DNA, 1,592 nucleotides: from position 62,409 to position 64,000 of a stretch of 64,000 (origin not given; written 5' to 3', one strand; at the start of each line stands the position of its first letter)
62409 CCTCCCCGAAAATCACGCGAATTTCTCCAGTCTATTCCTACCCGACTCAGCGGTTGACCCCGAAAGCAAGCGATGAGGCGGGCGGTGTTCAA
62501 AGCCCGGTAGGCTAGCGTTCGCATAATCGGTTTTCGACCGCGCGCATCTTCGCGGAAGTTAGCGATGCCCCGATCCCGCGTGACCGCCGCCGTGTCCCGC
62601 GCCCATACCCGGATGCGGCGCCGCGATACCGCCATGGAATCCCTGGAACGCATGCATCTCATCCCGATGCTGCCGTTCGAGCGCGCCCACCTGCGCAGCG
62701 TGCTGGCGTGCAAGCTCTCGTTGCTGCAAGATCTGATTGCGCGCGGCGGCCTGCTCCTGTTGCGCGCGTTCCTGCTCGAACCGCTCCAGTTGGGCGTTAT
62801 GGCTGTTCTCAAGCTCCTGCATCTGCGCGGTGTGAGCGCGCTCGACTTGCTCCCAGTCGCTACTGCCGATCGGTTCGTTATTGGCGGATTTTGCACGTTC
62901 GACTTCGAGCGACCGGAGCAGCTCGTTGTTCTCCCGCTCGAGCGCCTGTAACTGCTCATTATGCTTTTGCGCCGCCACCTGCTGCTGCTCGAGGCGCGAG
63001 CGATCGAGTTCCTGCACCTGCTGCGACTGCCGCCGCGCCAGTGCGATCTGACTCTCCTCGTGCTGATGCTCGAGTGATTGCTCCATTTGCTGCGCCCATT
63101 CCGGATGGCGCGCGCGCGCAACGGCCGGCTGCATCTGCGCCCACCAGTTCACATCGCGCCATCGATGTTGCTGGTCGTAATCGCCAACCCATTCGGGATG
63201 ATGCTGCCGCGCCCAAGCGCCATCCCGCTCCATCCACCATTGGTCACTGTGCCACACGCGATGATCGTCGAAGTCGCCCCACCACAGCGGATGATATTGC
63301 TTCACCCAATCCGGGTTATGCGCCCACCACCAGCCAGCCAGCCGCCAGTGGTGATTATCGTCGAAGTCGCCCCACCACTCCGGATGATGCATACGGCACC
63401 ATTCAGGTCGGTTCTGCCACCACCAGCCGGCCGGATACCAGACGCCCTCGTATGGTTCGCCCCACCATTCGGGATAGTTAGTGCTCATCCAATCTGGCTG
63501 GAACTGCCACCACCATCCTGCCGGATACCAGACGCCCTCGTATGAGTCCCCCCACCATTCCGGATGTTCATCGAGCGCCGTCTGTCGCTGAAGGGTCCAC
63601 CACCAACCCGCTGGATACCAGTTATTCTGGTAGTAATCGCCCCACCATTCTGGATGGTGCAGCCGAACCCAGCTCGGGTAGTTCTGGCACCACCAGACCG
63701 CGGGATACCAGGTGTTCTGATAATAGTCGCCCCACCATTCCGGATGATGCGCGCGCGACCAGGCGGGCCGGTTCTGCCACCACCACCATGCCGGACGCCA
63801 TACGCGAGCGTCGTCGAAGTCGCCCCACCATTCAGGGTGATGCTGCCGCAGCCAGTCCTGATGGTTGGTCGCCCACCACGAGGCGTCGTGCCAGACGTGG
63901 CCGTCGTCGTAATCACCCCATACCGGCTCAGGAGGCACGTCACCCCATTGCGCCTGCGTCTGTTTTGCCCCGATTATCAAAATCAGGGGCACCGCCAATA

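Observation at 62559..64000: Unusual Trp-rich tandem-repeat protein (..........…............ repeats), coiled coil and Gly/His tail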

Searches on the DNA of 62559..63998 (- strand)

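Call 67: search_rna_families(source=L012, start=9750, end=10010, threshold=evalue, max_evalue=1)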
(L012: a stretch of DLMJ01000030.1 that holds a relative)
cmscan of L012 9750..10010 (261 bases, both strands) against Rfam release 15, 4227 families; matches with E-value up to 1: 0.
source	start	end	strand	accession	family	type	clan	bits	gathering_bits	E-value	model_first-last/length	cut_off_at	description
